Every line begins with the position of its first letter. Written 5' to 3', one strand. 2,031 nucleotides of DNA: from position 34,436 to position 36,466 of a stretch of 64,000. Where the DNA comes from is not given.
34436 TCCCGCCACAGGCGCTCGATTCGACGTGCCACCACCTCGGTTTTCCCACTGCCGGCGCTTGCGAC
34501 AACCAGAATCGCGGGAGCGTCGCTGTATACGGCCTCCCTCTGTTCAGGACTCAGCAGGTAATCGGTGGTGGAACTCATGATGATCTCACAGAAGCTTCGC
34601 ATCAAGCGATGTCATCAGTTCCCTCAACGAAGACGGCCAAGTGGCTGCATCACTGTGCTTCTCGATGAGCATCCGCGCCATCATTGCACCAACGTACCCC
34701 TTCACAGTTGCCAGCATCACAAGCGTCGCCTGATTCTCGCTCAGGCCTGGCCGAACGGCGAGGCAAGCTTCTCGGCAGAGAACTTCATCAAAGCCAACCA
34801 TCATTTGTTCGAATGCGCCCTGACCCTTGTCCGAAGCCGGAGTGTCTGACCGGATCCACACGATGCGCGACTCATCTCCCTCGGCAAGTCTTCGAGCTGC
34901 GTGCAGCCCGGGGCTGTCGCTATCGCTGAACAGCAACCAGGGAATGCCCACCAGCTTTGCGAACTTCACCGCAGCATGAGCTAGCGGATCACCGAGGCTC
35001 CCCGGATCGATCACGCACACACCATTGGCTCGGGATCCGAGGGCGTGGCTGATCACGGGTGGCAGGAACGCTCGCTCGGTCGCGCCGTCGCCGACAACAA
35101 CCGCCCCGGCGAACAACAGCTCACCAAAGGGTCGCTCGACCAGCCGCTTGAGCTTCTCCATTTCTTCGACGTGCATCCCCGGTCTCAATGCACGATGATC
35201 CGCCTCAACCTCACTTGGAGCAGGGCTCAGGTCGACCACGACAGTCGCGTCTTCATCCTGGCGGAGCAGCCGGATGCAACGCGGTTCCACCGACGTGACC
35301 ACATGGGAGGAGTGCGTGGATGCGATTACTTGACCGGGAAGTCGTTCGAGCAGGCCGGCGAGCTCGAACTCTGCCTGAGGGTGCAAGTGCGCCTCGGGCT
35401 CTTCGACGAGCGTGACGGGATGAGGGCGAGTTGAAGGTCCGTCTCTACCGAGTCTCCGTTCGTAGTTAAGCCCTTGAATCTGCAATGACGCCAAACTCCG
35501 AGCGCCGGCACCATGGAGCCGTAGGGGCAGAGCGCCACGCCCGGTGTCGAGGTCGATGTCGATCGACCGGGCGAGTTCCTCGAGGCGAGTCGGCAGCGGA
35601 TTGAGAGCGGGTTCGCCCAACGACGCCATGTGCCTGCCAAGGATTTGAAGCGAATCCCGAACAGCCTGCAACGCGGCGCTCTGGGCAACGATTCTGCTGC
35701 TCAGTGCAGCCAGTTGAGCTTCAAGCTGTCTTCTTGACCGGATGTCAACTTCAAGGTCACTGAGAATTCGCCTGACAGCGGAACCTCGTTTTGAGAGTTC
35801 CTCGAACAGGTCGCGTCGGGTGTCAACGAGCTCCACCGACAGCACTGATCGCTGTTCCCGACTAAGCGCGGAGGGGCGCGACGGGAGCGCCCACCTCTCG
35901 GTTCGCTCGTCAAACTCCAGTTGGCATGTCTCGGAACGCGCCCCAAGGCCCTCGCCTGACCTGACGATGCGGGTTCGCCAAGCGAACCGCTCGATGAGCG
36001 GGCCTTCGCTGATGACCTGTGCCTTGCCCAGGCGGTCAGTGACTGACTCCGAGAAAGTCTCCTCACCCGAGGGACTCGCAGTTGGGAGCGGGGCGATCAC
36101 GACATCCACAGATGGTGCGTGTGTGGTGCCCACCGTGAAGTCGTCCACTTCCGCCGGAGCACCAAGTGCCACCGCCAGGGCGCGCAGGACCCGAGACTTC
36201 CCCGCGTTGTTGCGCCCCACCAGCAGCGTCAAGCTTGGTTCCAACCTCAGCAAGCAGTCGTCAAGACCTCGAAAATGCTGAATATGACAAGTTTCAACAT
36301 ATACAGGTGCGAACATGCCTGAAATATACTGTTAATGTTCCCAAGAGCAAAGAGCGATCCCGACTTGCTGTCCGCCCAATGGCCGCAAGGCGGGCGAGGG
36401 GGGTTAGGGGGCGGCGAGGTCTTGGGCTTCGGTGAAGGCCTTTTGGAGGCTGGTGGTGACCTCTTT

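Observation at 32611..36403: Low-GC island carrying a two-gene OLD-ATPase/TOPRIM plus UvrD-helicase (Gabija / Class-2 OLD-like) defence cassette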

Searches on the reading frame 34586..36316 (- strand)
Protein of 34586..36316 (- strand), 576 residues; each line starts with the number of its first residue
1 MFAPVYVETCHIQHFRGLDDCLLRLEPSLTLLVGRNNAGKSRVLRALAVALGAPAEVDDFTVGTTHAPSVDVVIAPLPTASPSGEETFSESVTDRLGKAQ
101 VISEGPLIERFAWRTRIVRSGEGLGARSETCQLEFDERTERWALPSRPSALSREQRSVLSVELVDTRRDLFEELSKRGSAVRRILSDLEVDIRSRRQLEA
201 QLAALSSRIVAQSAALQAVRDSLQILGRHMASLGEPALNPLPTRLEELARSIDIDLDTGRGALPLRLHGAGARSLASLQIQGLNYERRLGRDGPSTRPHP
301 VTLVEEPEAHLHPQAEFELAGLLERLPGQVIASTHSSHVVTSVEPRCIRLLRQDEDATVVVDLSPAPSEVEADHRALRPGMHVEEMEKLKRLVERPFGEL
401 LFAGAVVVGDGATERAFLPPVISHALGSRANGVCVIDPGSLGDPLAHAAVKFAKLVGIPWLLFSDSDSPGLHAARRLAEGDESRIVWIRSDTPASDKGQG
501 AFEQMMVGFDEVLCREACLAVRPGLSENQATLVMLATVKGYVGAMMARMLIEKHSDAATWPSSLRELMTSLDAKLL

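Call 7: search_protein_families(library=pfam, proteins=[window:34586-36316:-], max_evalue=0.01)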
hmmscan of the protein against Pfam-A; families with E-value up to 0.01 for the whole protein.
window:34586-36316:- (576 aa): 7 families
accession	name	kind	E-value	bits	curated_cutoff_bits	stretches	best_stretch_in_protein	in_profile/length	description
PF13175.12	AAA_15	-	3.7e-21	76.6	32.1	2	262-340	295-374/374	AAA ATPase domain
PF11398.14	DUF2813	-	2.9e-16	60.2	21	2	299-365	284-350/372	Protein of unknown function (DUF2813)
PF13304.12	AAA_21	-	7.5e-16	59.5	27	2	296-340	259-303/304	AAA domain, putative AbiEii toxin, Type IV TA system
PF02463.25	SMC_N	-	2.1e-06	27.7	40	1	7-53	2-50/220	RecF/RecN/SMC N terminal domain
PF13476.12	AAA_23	-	7.6e-06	27.1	27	1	11-55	3-47/201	AAA domain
PF20469.4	OLD-like_TOPRIM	-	0.00011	23.1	23.2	1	401-467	1-67/67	Overcoming lysogenization defect protein-like, TOPRIM domain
PF13514.12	AAA_27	-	0.0039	17.2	22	1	12-48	8-47/206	AAA domain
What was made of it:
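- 34589..35134 (-): Toprim plus C-terminal helical domain of GajA (residues about 395-576). The motif after strand beta1 is D410-G-A-T-E414, where other OLD proteins have E-G-x-x-D/E. Other features are invariant G432, the DxD motif D465/D467, and candidate metal-B Glu E503 and catalytic Lys K539 in the helical domain. Pfam OLD-like_TOPRIM covers residues 401-467 over the full profile at 23.1 bits (cut-off 23.2) (call 7).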

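Call 8: search_protein_families(library=padloc, proteins=[window:34586-36316:-], max_evalue=0.01)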
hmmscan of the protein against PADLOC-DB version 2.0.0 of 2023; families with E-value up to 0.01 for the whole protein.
window:34586-36316:- (576 aa): 130 families (the best 25 are shown)
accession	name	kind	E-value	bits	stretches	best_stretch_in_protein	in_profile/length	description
PDLC00067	GajA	-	6.6e-70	234.2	1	5-468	3-461/604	AAA ATPase domain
PDLC00094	GajA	-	6.8e-42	141.7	1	9-475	5-462/569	AAA ATPase domain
PDLC00062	GajA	-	5.3e-38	128.9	3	163-364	164-368/639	AAA ATPase domain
PDLC00070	GajA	-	3.7e-26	89.9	2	150-471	142-451/596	AAA ATPase domain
PDLC00093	GajA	-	1.4e-23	81.5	2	262-478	341-558/736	AAA ATPase domain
PDLC02358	Old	-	9.7e-23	78.8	1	7-469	4-450/578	Old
PDLC00095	GajA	-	2.4e-22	77.3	2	261-537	353-600/752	AAA ATPase domain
PDLC02979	AriA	-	5.5e-22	77.1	2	261-340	293-373/373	-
PDLC00063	GajA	-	1.4e-21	74.8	2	249-428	295-482/679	AAA ATPase domain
PDLC00065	GajA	-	9e-21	72.3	2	301-468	336-506/670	AAA ATPase domain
PDLC00092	GajA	-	9.6e-21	71.9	2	301-428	314-430/604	AAA ATPase domain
PDLC00310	PtuA1|PtuA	-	3.5e-19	67.2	2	297-389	289-383/443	AAA ATPase domain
PDLC04168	GajA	-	6.5e-19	66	2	149-482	143-446/570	-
PDLC00090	GajA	-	2.4e-18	64.2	1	7-424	3-436/659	AAA ATPase domain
PDLC00071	GajA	-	5.6e-18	63.1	2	303-436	278-406/588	AAA ATPase domain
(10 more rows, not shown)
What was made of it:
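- On Gabija / class 2 OLD system: PADLOC GajA scores 6.6e-70 (call 8).
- On PARIS (AriA/AriB), Septu (PtuA/PtuB), retron Eco8-type OLD: The AriA and PtuA HMMs score far below GajA (call 8).
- Weaker PADLOC hits were found to Old, AriA and PtuA (call 8). GajA models outscore Old, AriA and PtuA by 47 or more orders of magnitude (call 8).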

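Call 9: search_protein_families(library=ncbifam, proteins=[window:34586-36316:-], max_evalue=0.01)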
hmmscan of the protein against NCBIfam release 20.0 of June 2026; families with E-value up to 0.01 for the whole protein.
window:34586-36316:- (576 aa): 8 families
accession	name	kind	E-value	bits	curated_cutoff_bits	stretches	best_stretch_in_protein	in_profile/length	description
NF041760.1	PtuA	equivalog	9.7e-14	51.1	500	2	301-362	379-442/524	retron Ec78 anti-phage system effector ATPase PtuA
NF010680.0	PRK14079.1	equivalog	5.4e-06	25.6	386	1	11-54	7-50/349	recombination protein F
NF045487.1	ASRP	equivalog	5.5e-06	25.3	300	1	17-54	4-41/593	archaea-specific SMC-related protein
NF003034.1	PRK03918.1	equivalog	7.6e-06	24.2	700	1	7-52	3-48/878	DNA double-strand break repair ATPase Rad50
NF047739.1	antiphage_MADS3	equivalog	1.1e-05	24.8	420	1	300-360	338-399/427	methylation-associated defense system AAA family ATPase MAD3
TIGR00611.2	recf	equivalog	0.00053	19.3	172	1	8-49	2-43/339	DNA replication/repair protein RecF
NF038234.1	retron_eff_Eco8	equivalog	0.0007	18.3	250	0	10-47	6-43/679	retron Eco8 family effector endonuclease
NF010067.0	PRK13547.1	equivalog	0.0031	16.8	374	1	17-59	16-59/272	heme ABC transporter ATP-binding protein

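Call 11: search_solved_structures(query=window:34586-36316:-, max_evalue=0.001, show_alignments=2)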
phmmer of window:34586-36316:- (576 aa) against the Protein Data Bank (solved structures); distinct sequences matched with E-value up to 0.001: 11.
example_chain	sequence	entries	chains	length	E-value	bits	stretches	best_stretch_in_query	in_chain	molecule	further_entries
6p74_A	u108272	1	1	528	8e-10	41.5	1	301-467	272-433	Putative ATP-dependent endonuclease of the OLD family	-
9kjx_B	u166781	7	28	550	9.4e-07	31.3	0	300-358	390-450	AAA family ATPase | Retron I-A effector PtuA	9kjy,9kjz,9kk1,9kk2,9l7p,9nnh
9u9y_A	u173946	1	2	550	9.4e-07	31.3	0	300-358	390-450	AAA family ATPase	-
9nnk_C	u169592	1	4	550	2.4e-06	30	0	300-358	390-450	Retreon I-A effector PtuA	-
9nnb_C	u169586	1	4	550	2.4e-06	30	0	300-358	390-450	Retron I-A effector PtuA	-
9n69_A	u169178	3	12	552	3.9e-06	29.3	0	299-356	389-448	AAA family ATPase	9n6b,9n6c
9vkz_A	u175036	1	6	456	8.4e-06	28.2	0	300-357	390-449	Retron Ec78 probable ATPase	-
9vh1_D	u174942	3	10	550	8.6e-06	28.1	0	300-358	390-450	Retron Ec78 probable ATPase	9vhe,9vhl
22bu_B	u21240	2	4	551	1e-05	27.9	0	300-366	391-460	AAA family ATPase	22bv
22et_E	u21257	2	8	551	2.6e-05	26.6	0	300-366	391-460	PtuA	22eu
8ee4_A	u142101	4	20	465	0.00012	24.4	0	283-359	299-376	PtuA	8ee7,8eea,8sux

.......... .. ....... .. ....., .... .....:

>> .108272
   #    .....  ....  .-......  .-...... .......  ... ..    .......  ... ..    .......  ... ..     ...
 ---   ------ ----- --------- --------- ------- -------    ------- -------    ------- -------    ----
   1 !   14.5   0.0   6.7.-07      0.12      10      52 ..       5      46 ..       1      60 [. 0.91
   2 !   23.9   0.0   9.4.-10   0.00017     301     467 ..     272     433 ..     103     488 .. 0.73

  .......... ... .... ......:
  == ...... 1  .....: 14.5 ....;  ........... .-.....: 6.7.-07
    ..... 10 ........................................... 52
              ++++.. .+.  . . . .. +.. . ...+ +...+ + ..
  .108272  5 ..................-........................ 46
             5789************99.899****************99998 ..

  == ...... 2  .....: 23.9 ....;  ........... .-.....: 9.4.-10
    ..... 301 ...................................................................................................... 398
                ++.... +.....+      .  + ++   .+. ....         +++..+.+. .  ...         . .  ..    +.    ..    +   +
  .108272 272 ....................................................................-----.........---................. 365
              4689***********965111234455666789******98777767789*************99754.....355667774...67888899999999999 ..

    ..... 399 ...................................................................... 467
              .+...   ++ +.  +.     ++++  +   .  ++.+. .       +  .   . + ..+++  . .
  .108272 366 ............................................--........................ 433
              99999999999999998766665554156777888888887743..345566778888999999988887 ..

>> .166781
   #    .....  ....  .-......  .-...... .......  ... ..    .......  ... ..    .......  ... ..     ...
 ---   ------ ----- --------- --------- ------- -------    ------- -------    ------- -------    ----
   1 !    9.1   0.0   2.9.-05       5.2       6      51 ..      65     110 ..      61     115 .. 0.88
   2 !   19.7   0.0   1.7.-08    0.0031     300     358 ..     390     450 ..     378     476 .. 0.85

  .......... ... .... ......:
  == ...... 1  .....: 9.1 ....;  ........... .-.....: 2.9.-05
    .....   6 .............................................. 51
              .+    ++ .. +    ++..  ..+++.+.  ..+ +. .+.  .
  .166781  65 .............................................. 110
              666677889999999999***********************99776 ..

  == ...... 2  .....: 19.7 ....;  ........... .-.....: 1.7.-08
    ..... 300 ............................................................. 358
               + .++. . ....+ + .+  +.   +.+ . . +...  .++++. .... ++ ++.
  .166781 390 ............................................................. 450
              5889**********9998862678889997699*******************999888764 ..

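Call 16: find_homologous_proteins(query=window:34586-36316:-, max_evalue=1e-10)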
Query window:34586-36316:- (576 aa): 558 proteins with E <= 1e-10 among 8000 candidates; the best 120 are listed.
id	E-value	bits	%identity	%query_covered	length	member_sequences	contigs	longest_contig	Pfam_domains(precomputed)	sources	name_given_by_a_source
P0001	1.3e-244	831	66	100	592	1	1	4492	PF11398.15,PF13175.13,PF13476.13,PF02463.26,PF13304.13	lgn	-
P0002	2.7e-236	804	65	100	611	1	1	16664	PF20469.5,PF11398.15,PF13175.13,PF13476.13,PF02463.26,PF13304.13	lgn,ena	-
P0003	1.1e-235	802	64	99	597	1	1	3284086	PF20469.5,PF11398.15,PF13175.13,PF13476.13,PF02463.26,PF13304.13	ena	-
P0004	1.1e-234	799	64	100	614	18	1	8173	PF20469.5,PF11398.15,PF13175.13,PF13476.13,PF02463.26,PF13304.13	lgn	-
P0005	4.4e-232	790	64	100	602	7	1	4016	PF11398.15,PF13175.13,PF13476.13,PF02463.26,PF13304.13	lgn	-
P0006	3.2e-230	784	64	100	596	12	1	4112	PF11398.15,PF13175.13,PF13476.13,PF02463.26,PF13304.13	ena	-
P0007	2.3e-224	764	62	99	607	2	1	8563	PF20469.5,PF11398.15,PF13175.13,PF13476.13,PF02463.26,PF13304.13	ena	-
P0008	1.7e-222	758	62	100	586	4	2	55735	PF11398.15,PF13175.13,PF13476.13,PF02463.26,PF13304.13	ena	-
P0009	6.7e-220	750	61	100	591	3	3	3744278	PF11398.15,PF13175.13,PF13476.13,PF02463.26,PF13304.13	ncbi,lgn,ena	-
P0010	1.0e-219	749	59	100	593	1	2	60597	PF11398.15,PF13175.13,PF13476.13,PF02463.26,PF13304.13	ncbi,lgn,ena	-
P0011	1.6e-219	748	62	99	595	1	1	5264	PF20469.5,PF11398.15,PF13175.13,PF13476.13,PF02463.26,PF13304.13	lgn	-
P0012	7.6e-219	746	60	100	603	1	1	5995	PF11398.15,PF13175.13,PF13476.13,PF02463.26,PF13304.13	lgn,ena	-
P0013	1.1e-218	746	62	100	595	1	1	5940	PF20469.5,PF11398.15,PF13175.13,PF13476.13,PF02463.26,PF13304.13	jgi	jgi:putative ATP-dependent endonuclease of OLD family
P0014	1.0e-217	743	60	100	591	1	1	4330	PF11398.15,PF13175.13,PF13476.13,PF02463.26,PF13304.13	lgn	-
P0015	1.2e-217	742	61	99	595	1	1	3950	PF11398.15,PF13175.13,PF13476.13,PF02463.26,PF13304.13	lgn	-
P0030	9.4e-210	716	60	100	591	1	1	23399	PF11398.15,PF13175.13,PF13476.13,PF02463.26,PF13304.13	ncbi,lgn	ncbi:MAG: ATP-dependent nuclease [Acidimicrobiales bacterium]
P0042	8.8e-202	690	100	57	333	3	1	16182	PF11398.15,PF13175.13,PF13304.13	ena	-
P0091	3.0e-181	622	55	100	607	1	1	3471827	PF20469.5,PF11398.15,PF13175.13,PF13476.13,PF13304.13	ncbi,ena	-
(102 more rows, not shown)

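Call 25: find_encoding_contigs(protein=P0042, flank=8000, max_places=3)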
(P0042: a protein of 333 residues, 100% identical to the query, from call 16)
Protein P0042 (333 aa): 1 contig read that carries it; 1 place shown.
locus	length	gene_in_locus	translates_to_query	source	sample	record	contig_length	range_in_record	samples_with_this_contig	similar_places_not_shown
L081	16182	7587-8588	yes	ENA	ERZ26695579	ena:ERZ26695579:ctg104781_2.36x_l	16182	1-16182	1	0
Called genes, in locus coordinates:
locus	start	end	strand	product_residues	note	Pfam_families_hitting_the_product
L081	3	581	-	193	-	?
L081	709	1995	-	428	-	PF02771:Acyl-CoA_dh_N (weak), PF02770:Acyl-CoA_dh_M, PF00441:Acyl-CoA_dh_1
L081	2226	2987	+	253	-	PF11716:MDMPI_N, PF12867:DinB_2, PF07398:MDMPI_C (faint)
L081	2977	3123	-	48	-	-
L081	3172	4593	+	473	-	-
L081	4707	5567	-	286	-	PF00378:ECH_1, PF16113:ECH_2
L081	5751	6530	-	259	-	PF00106:adh_short, PF08659:KR, PF13561:adh_short_C2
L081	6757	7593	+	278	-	PF01553:Acyltransferase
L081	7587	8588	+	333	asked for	PF13175:AAA_15, PF11398:DUF2813 (weak), PF13304:AAA_21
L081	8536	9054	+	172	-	PF20469:OLD-like_TOPRIM (faint)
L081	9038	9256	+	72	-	-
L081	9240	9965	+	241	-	PF13604:AAA_30 (weak), PF00580:UvrD-helicase, PF13245:AAA_19, PF13401:AAA_22 (faint)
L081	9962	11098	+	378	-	PF13361:UvrD_C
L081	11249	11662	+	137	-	PF00180:Iso_dh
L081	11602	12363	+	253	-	PF00180:Iso_dh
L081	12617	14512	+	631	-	PF00664:ABC_membrane, PF00005:ABC_tran, PF02463:SMC_N (faint)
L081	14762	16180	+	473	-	?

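Call 26: find_encoding_contigs(protein=P0003, flank=8000, max_places=3)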
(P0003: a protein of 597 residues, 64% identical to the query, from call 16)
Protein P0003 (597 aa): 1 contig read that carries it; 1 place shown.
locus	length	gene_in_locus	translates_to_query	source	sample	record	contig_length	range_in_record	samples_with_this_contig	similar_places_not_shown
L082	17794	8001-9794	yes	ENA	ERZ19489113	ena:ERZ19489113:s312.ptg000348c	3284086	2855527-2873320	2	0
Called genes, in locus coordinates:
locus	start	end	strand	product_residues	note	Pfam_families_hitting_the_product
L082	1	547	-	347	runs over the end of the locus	PF01370:Epimerase, PF13460:NAD_binding_10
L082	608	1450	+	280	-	PF13578:Methyltransf_24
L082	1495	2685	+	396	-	PF10103:Zincin_2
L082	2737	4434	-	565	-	PF07690:MFS_1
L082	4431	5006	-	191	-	PF00293:NUDIX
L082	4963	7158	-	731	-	PF13089:PP_kinase_N, PF02503:PP_kinase, PF17941:PP_kinase_C_1, PF13091:PLDc_2 (weak), PF13090:PP_kinase_C, PF13091:PLDc_2 (weak)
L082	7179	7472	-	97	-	-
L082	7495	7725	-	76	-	PF02416:TatA_B_E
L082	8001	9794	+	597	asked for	PF02463:SMC_N (faint), PF11398:DUF2813 (weak), PF13175:AAA_15, PF13476:AAA_23, PF13175:AAA_15, PF11398:DUF2813, PF13304:AAA_21, PF20469:OLD-like_TOPRIM (faint)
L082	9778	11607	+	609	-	PF00580:UvrD-helicase, PF13245:AAA_19, PF13401:AAA_22 (faint), PF13604:AAA_30 (weak), PF13361:UvrD_C, PF13538:UvrD_C_2 (weak)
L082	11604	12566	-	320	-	PF01145:Band_7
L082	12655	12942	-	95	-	PF02467:Whib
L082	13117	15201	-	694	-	PF13519:VWA_2 (faint), PF27532:Mb0984_helical, PF27098:Rv0959_3rd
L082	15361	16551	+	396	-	PF02720:DUF222, PF01844:HNH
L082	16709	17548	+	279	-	PF22622:MFE-2_hydrat-2_N, PF13452:FAS1_DH_region (faint), PF01575:MaoC_dehydratas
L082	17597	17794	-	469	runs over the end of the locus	PF00158:Sigma54_activat (faint), PF07728:AAA_5 (faint)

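Call 27: find_encoding_contigs(protein=P0009, flank=8000, max_places=3)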
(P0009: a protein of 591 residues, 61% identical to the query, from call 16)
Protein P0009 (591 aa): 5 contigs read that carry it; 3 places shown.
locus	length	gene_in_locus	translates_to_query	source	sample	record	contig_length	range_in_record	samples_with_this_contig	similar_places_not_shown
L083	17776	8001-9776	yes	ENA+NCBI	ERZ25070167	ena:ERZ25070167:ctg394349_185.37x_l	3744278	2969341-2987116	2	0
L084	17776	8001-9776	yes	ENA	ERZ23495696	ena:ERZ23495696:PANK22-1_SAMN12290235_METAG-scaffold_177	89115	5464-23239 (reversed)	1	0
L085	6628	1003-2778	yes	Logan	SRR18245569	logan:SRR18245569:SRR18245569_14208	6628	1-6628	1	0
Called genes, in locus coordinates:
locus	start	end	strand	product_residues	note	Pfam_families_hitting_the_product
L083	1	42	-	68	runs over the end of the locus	-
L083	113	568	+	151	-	PF25059:FN3_DSCAM-DSCAML_C (faint), PF00041:fn3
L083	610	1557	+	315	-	-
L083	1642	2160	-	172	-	PF13358:DDE_3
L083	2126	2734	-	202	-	PF13384:HTH_23, PF13518:HTH_28 (weak), PF13551:HTH_29, PF13565:HTH_32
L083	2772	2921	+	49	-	-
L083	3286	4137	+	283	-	-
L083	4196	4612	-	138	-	PF00293:NUDIX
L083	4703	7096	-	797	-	PF13089:PP_kinase_N, PF02503:PP_kinase, PF17941:PP_kinase_C_1, PF13091:PLDc_2 (weak), PF13090:PP_kinase_C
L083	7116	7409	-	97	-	-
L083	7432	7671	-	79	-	PF02416:TatA_B_E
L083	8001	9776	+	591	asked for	PF02463:SMC_N (faint), PF11398:DUF2813 (weak), PF13175:AAA_15, PF13476:AAA_23, PF11398:DUF2813, PF13304:AAA_21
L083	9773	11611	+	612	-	PF00580:UvrD-helicase, PF13245:AAA_19, PF13401:AAA_22 (faint), PF13604:AAA_30 (weak), PF13361:UvrD_C, PF13538:UvrD_C_2 (weak)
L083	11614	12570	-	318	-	PF01145:Band_7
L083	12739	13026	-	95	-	PF02467:Whib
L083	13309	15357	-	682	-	PF13519:VWA_2 (faint), PF27532:Mb0984_helical, PF27098:Rv0959_3rd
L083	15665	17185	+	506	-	PF01844:HNH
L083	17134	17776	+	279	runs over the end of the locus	PF22622:MFE-2_hydrat-2_N, PF13452:FAS1_DH_region (faint), PF01575:MaoC_dehydratas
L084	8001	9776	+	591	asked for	PF02463:SMC_N (faint), PF11398:DUF2813 (weak), PF13175:AAA_15, PF13476:AAA_23, PF11398:DUF2813, PF13304:AAA_21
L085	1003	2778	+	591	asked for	PF02463:SMC_N (faint), PF11398:DUF2813 (weak), PF13175:AAA_15, PF13476:AAA_23, PF11398:DUF2813, PF13304:AAA_21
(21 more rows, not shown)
